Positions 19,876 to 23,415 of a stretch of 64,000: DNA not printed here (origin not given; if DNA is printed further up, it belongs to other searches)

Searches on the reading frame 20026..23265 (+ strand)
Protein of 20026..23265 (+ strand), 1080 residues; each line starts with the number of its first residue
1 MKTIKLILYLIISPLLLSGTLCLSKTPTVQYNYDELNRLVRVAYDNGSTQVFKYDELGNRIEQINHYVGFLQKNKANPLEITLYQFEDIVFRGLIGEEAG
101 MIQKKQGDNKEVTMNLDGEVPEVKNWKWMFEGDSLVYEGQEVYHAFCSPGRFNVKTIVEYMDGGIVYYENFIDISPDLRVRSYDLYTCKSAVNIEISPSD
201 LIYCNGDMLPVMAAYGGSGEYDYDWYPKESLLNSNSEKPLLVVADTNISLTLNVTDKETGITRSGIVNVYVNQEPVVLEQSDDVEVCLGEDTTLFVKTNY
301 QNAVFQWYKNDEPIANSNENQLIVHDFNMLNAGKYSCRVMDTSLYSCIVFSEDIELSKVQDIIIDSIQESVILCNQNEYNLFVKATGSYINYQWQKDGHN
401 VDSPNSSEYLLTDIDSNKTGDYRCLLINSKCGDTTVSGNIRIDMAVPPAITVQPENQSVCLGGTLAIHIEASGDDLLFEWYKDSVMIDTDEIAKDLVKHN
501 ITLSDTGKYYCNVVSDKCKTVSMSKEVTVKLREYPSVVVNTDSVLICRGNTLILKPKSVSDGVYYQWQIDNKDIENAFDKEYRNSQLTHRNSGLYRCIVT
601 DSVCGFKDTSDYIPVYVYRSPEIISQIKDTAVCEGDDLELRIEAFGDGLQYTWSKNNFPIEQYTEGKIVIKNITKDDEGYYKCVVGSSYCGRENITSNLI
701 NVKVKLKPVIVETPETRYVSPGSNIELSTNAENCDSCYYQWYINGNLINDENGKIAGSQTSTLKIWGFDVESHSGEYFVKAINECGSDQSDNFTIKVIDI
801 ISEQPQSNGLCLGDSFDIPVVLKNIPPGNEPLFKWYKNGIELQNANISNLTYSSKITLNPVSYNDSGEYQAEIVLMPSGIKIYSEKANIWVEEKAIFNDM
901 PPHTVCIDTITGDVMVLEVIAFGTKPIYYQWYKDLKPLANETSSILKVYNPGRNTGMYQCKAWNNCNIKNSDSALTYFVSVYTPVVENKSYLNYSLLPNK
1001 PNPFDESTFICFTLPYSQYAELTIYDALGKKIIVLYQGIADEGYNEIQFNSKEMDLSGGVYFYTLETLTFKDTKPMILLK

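Call 6: search_protein_families(library=pfam, proteins=[window:20026-23265:+], max_evalue=0.01)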
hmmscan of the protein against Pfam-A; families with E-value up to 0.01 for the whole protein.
window:20026-23265:+ (1080 aa): 13 families
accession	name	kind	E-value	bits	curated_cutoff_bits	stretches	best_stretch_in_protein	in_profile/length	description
PF13927.12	Ig_3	-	3.7e-49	165.6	30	6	621-685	2-76/78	Immunoglobulin domain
PF13895.12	Ig_2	-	1.1e-37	128.5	27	5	628-689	8-67/79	Immunoglobulin domain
PF07679.22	I-set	-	2.8e-31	107.8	23.7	3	621-696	1-85/90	Immunoglobulin I-set domain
PF19081.6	Ig_7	-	8e-17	61.8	27.3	1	447-529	1-82/84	Ig-like domain CHU_C associated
PF16681.11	Ig_5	-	2.4e-14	53.9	27.3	1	302-341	19-59/82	Ig-like domain on T-cell surface glycoprotein CD3 epsilon chain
PF16680.11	Ig_4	-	2.2e-10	41.4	30.1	0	650-704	14-62/71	T-cell surface glycoprotein CD3 delta chain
PF00047.31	ig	-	5.2e-08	33.5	21.8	0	634-685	7-70/81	Immunoglobulin domain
PF07686.23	V-set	-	9.3e-08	32.7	26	1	662-694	69-101/109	Immunoglobulin V-set domain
PF18962.6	Por_Secre_tail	-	6.8e-05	23.5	27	1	1001-1071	3-68/75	Secretion system C-terminal sorting domain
PF16820.11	PKD_3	-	0.00022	21.5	26.3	0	719-752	15-48/68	PKD-like domain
PF00801.26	PKD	-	0.00045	20.6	23.5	0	109-158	14-65/80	PKD domain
PF05593.20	RHS_repeat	-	0.00099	19.9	22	1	33-62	1-30/38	RHS Repeat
PF18911.6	PKD_4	-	0.0026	18.2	27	0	122-163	33-73/85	PKD domain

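Call 17: search_protein_families(library=ncbifam, proteins=[window:20026-23265:+], max_evalue=0.01)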
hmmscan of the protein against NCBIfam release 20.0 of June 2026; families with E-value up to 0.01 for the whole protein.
window:20026-23265:+ (1080 aa): 2 families
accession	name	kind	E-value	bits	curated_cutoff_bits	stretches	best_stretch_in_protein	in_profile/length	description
TIGR04183.1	Por_Secre_tail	domain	3e-08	33.5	23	1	1001-1074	3-67/72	T9SS type A sorting domain-containing protein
NF052323.1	T9SSA_dep_M6i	equivalog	6.1e-05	21.1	600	1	959-1067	920-1026/1043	T9SS-dependent M6-like inactivated metalloprotease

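Call 82: search_protein_families(library=padloc, proteins=[window:20026-23265:+], max_evalue=0.001)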
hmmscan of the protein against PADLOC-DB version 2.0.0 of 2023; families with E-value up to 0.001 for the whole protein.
window:20026-23265:+ (1080 aa): 0 families
